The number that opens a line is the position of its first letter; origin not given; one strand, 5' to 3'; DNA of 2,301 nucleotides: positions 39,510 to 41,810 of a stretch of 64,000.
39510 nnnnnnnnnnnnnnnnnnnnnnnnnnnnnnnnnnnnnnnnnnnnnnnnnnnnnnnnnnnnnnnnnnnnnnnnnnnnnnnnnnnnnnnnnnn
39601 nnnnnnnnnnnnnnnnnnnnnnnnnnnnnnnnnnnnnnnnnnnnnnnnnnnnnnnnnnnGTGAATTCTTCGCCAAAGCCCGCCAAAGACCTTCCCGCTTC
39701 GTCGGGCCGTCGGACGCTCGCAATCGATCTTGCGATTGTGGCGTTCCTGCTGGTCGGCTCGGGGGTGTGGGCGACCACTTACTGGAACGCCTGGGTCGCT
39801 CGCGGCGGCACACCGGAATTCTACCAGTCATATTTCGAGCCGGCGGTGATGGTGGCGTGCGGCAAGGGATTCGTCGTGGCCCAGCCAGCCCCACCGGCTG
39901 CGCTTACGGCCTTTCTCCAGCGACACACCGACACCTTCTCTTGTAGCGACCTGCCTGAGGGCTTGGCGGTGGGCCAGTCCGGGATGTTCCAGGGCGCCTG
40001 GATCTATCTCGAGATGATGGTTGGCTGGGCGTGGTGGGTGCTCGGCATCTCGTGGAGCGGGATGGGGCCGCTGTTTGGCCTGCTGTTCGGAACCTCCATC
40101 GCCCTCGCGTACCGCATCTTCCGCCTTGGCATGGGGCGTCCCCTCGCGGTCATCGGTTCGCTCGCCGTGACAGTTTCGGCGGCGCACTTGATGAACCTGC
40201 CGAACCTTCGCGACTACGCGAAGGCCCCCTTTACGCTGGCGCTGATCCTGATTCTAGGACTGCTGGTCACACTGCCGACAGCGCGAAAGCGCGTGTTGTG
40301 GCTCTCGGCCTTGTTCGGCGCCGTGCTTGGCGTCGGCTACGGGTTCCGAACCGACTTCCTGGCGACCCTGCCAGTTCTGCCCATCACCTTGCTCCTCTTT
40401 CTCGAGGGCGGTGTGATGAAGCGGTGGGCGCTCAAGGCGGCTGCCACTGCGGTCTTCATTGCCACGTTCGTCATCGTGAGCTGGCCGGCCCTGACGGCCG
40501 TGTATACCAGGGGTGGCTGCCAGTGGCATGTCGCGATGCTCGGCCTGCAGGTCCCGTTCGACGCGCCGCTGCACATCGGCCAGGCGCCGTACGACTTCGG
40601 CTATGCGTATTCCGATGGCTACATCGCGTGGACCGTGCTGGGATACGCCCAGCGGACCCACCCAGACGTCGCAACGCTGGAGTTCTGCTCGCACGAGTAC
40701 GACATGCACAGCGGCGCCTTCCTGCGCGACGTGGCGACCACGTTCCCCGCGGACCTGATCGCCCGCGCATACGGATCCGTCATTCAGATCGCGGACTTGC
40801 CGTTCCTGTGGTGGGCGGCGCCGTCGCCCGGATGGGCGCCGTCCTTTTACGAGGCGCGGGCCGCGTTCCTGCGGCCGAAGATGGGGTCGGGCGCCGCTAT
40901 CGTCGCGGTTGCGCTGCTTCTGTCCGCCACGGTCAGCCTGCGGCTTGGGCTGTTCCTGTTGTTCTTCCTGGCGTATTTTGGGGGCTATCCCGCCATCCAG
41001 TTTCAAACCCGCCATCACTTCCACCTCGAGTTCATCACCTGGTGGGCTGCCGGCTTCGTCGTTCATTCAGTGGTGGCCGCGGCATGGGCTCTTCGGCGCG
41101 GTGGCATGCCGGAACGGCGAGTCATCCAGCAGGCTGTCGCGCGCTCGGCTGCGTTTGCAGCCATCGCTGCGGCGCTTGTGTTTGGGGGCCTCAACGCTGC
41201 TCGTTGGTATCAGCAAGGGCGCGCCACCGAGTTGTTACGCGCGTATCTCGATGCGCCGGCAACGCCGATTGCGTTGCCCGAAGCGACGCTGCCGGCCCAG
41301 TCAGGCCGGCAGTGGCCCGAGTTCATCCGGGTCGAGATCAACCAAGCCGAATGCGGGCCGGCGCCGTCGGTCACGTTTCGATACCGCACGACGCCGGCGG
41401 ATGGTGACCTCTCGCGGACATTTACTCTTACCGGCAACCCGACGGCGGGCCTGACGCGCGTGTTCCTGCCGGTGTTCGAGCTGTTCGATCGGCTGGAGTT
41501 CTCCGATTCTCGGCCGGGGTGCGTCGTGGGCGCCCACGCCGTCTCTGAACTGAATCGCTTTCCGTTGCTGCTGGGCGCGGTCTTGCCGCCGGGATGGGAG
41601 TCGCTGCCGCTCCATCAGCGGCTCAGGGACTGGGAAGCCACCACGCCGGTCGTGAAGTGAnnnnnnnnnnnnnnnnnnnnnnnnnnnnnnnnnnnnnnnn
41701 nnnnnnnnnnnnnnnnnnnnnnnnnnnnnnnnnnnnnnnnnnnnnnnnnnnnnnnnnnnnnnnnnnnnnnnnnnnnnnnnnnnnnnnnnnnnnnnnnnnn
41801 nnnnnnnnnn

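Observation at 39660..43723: Tandem pair (P1, P2) of a four-member family of large polytopic membrane proteins that I cannot assign to a known family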

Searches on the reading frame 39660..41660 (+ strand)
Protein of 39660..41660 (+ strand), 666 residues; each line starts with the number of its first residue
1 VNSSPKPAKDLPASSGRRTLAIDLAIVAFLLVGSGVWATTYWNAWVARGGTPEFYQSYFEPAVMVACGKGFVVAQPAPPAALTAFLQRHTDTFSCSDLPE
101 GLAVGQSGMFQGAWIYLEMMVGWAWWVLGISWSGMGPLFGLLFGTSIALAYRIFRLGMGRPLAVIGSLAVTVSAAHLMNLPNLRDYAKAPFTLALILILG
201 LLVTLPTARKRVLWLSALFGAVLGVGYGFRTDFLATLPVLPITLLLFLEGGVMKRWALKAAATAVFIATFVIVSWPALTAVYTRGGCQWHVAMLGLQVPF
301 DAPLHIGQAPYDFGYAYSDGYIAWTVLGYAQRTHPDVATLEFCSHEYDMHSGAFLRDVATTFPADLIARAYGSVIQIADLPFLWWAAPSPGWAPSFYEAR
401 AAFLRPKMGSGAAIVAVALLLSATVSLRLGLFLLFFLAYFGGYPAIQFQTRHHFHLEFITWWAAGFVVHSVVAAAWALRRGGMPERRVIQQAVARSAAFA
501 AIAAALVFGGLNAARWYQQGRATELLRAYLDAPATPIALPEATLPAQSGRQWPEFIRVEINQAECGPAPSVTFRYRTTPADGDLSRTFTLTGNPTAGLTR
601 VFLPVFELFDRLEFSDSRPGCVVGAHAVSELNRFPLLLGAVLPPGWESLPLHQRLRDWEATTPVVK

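Call 7: search_protein_families(library=pfam, proteins=[window:39660-41660:+], max_evalue=1)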
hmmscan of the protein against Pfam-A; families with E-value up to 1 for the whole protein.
window:39660-41660:+ (666 aa): 0 families

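Call 8: search_protein_families(library=ncbifam, proteins=[window:39660-41660:+], max_evalue=1)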
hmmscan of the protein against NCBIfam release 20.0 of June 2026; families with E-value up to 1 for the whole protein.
window:39660-41660:+ (666 aa): 0 families

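Call 12: find_homologous_proteins(query=window:39660-41660:+)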
Query window:39660-41660:+ (666 aa): 455 proteins with E <= 0.001 among 8000 candidates; the best 120 are listed.
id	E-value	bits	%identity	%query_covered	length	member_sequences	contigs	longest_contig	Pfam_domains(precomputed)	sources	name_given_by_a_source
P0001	0.0e+0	1509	100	100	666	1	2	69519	-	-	-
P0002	0.0e+0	1192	80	100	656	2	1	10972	-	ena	-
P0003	0.0e+0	1179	80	95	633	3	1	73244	-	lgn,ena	-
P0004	1.0e-284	964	63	100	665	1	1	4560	-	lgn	-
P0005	1.6e-283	961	65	97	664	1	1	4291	-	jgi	jgi:hypothetical protein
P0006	3.0e-282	956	66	96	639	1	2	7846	-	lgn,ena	-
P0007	3.0e-277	940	65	97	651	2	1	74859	-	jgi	jgi:hypothetical protein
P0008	7.3e-273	925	62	99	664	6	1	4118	-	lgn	-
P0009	1.0e-265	902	60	98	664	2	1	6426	-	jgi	jgi:hypothetical protein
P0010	3.1e-262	890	61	98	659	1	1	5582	-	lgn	-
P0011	3.7e-262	890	62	94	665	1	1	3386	-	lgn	-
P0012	1.1e-260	885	61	97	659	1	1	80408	-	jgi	jgi:hypothetical protein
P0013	6.1e-260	883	60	97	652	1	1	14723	-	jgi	jgi:hypothetical protein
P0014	2.5e-258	877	61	97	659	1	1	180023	-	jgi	jgi:hypothetical protein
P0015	2.6e-256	871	60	96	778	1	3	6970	-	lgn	-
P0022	1.2e-240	819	58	98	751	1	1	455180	-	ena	-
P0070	1.8e-213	729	51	97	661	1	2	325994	-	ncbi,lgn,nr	ncbi:MAG: hypothetical protein Q8T13_00400 [Acidobacteriota bacterium]|nr:hypothetical protein [Acid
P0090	1.8e-202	693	50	97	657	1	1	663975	-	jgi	-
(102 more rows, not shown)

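Call 13: search_solved_structures(query=window:39660-41660:+, max_evalue=10)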
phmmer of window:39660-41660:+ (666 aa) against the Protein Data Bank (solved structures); distinct sequences matched with E-value up to 10: 0.

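Call 17: search_solved_structures(query=A1, max_evalue=10, show_alignments=2)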
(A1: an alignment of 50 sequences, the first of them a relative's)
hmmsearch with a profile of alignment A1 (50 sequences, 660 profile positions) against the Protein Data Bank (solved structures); distinct sequences matched with E-value up to 10: 0.

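Call 20: find_encoding_contigs(protein=P0090, flank=10000, max_places=2)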
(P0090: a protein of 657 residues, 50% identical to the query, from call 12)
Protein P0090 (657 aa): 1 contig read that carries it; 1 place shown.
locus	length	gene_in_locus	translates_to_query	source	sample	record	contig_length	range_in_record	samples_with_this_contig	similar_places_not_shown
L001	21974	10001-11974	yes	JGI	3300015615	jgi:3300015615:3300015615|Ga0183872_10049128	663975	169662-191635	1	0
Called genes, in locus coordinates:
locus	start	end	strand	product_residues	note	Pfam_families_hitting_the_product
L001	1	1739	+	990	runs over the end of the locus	-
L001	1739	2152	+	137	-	PF00583:Acetyltransf_1, PF13673:Acetyltransf_10, PF13508:Acetyltransf_7, PF08445:FR47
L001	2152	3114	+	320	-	PF04041:Glyco_hydro_130 (faint), PF22847:Glyco_hydro_43_rel (faint)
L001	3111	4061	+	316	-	-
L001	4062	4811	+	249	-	PF13489:Methyltransf_23, PF08241:Methyltransf_11, PF08242:Methyltransf_12, PF13649:Methyltransf_25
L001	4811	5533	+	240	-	PF08889:WbqC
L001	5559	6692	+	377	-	PF01041:DegT_DnrJ_EryC1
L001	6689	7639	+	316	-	PF00535:Glycos_transf_2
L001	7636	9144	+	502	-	PF13472:Lipase_GDSL_2 (faint)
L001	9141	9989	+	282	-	PF13489:Methyltransf_23, PF13847:Methyltransf_31, PF08241:Methyltransf_11, PF08242:Methyltransf_12, PF13649:Methyltransf_25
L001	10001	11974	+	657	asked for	-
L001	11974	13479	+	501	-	PF13472:Lipase_GDSL_2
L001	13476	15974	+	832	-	-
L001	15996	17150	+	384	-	PF04055:Radical_SAM, PF13186:SPASM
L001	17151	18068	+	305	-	PF00551:Formyl_trans_N, PF02911:Formyl_trans_C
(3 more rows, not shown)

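Call 29: find_encoding_contigs(protein=P0022, flank=10000, max_places=2)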
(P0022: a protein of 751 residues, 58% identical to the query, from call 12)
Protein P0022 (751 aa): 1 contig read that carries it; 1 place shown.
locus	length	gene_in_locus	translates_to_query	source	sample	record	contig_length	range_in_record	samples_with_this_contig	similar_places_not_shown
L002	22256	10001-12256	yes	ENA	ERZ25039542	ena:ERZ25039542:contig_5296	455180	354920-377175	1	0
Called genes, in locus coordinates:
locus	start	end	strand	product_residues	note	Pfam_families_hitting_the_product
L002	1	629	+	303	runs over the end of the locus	-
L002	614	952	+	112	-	-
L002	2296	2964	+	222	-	-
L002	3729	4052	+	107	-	-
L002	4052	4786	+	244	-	-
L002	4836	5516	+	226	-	PF08889:WbqC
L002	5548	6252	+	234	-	-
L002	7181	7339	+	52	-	-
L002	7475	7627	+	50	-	-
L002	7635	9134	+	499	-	PF13472:Lipase_GDSL_2 (faint)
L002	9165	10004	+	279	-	PF03291:mRNA_G-N7_MeTrfase (faint), PF13489:Methyltransf_23, PF13847:Methyltransf_31, PF08241:Methyltransf_11, PF08242:Methyltransf_12, PF13649:Methyltransf_25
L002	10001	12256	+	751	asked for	-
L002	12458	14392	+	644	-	-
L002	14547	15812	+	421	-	-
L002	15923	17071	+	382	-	-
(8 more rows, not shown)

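Call 30: find_encoding_contigs(protein=P0070, flank=10000, max_places=2)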
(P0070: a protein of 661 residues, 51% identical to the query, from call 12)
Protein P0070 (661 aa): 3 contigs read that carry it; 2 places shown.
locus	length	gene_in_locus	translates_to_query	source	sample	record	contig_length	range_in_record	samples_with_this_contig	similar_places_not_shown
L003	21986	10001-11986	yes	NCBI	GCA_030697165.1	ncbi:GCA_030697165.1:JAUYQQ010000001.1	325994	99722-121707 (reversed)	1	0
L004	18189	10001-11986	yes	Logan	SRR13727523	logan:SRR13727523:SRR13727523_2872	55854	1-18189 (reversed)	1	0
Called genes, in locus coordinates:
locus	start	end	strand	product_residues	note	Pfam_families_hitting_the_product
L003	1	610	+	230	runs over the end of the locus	PF13489:Methyltransf_23, PF01209:Ubie_methyltran (weak), PF13847:Methyltransf_31, PF08241:Methyltransf_11, PF08242:Methyltransf_12, PF13649:Methyltransf_25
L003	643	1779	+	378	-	PF00155:Aminotran_1_2 (weak), PF01041:DegT_DnrJ_EryC1, PF01212:Beta_elim_lyase (weak)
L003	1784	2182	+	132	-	PF00583:Acetyltransf_1, PF13673:Acetyltransf_10, PF13508:Acetyltransf_7, PF08445:FR47 (faint)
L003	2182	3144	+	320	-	-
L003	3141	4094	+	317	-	-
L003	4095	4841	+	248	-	PF05401:NodS (weak), PF13489:Methyltransf_23, PF08241:Methyltransf_11, PF08242:Methyltransf_12, PF13649:Methyltransf_25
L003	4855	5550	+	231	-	PF08889:WbqC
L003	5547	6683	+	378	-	PF01041:DegT_DnrJ_EryC1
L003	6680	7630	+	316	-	PF00535:Glycos_transf_2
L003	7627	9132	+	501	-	PF13472:Lipase_GDSL_2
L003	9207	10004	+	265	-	PF13489:Methyltransf_23, PF08241:Methyltransf_11, PF08242:Methyltransf_12, PF13649:Methyltransf_25, PF13847:Methyltransf_31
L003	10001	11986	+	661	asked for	-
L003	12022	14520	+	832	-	-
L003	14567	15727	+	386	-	PF04055:Radical_SAM, PF13186:SPASM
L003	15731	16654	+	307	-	PF00551:Formyl_trans_N, PF02911:Formyl_trans_C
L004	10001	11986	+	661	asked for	-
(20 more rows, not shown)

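Call 33: predict_structure(alignment_id=A1)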
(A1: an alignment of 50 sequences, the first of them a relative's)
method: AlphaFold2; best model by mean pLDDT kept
length: 666 residues; sequences in the alignment: 50
mean_pLDDT: 91.8   pTM: 0.90
mean pLDDT of the five models: 91.8, 91.7, 91.0, 90.4, 90.1
residues with pLDDT >= 90: 535; 70-90: 99; 50-70: 15; < 50: 17
segments of 3 or more residues with pLDDT < 50: 1-12, 663-666
pLDDT, mean of each block of 10 residues (from residue 1): 43 71 98 98 94 85 97 93 95 96 88 92 97 95 98 97 98 94 90 98 96 98 95 92 95 94 98 95 87 90 92 91 94 90 92 96 96 94 92 95 94 97 96 96 80 92 98 95 93 97 97 98 97 89 65 92 92 90 92 86 93 91 93 93 94 88 47
secondary structure, 60 per line:
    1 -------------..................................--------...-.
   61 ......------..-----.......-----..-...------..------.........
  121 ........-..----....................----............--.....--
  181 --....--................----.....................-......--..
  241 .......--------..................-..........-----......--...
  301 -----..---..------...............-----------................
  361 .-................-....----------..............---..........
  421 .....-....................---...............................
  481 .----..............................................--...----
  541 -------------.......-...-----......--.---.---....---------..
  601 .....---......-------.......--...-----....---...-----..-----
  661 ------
elements in order: H14-47 H60-66 H80-86 H112-128 H136-155 H160-171 H174-178 H183-186 H189-204 H209-229 H231-236 H239-247 H256-273 H275-284 H290-295 H319-333 H345-361 H363-378 H380-383 H394-407 H411-425 H427-446 H450-481 H486-531 E534-536 E554-560 E570-575 E586-589 E599-605 E609-614 E622-628 E639-642

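Call 35: fold_search(model_id=the predicted structure, library=pdb)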
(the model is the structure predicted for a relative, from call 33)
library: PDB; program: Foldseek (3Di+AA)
matches with E <= 10: 352; with E <= 0.001: 0
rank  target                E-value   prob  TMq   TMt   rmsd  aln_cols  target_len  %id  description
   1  9s6r_A                7.3e-03  1.00  0.28  0.44  14.3       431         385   13  Ternary cryo-EM structure of yeast ALG3 with Dol25-PP-GlcNAc2Man5, Dol25-P-Man, and Fab (released 2026-03-18)
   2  8agc_A                8.3e-03  1.00  0.32  0.31  17.2       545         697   14  Structure of yeast oligosaccharylransferase complex with lipid-linked oligosaccharide and non-acceptor peptide bound (released 2022-12-07)
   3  9i5k_A                1.5e-02  1.00  0.34  0.44  13.1       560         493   13  Structure of the Chaetomium thermophilum Pmt4 homodimer (C2 symmetry) (released 2025-12-24)
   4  4u4w_A                2.3e-02  0.28  0.11  0.15  25.5       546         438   14  Structure of a nitrate/nitrite antiporter NarK in nitrate-bound occluded state (released 2015-07-15)
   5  6c26_A                2.4e-02  0.99  0.30  0.31  19.2       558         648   13  The Cryo-EM structure of a eukaryotic oligosaccharyl transferase complex (released 2018-01-31)
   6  8agb_A                2.9e-02  1.00  0.34  0.35  17.9       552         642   11  Structure of yeast oligosaccharylransferase complex with lipid-linked oligosaccharide bound (released 2022-12-07)
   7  7bvh_A                3.0e-02  0.20  0.12  0.09  22.5       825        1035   10  Crystal structure of arabinosyltransferase EmbC2-AcpM2 complex from Mycobacterium smegmatis complexed with di-arabinos (released 2020-04-29)
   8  8b6l_I                3.4e-02  1.00  0.35  0.34  17.5       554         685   10  Subtomogram average of the human Sec61-TRAP-OSTA-translocon (released 2022-12-07)
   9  5f15                  3.9e-02  0.97  0.25  0.30  19.7       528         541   12  Crystal Structure of ArnT from Cupriavidus metallidurans bound to Undecaprenyl phosphate (released 2016-02-17)
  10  5ezm                  3.9e-02  0.96  0.24  0.29  17.7       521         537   13  Crystal Structure of ArnT from Cupriavidus metallidurans in the apo state (released 2016-02-17)
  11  7oci_F                4.2e-02  1.00  0.32  0.33  15.2       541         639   10  Cryo-EM structure of yeast Ost6p containing oligosaccharyltransferase complex (released 2022-02-16)
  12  9n9j_I                4.2e-02  0.99  0.34  0.32  22.7       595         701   11  Structure of a GRP94 folding intermediate engaged with a CCDC134- and FKBP11-bound secretory translocon (released 2025-11-19)
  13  6p25_B                5.7e-02  1.00  0.26  0.25  10.0       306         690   13  Structure of S. cerevisiae protein O-mannosyltransferase Pmt1-Pmt2 complex bound to the sugar donor and a peptide acce (released 2019-07-10)
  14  8age_A                5.7e-02  0.99  0.32  0.32  14.1       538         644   11  Structure of yeast oligosaccharylransferase complex with acceptor peptide bound (released 2022-12-07)
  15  5gmy_A                7.3e-02  0.96  0.30  0.24  16.8       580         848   10  Crystal structure of the Archaeoglobus fulgidus oligosaccharyltransferase (O29867_ARCFU) tethered with an acceptor pep (released 2017-02-01)
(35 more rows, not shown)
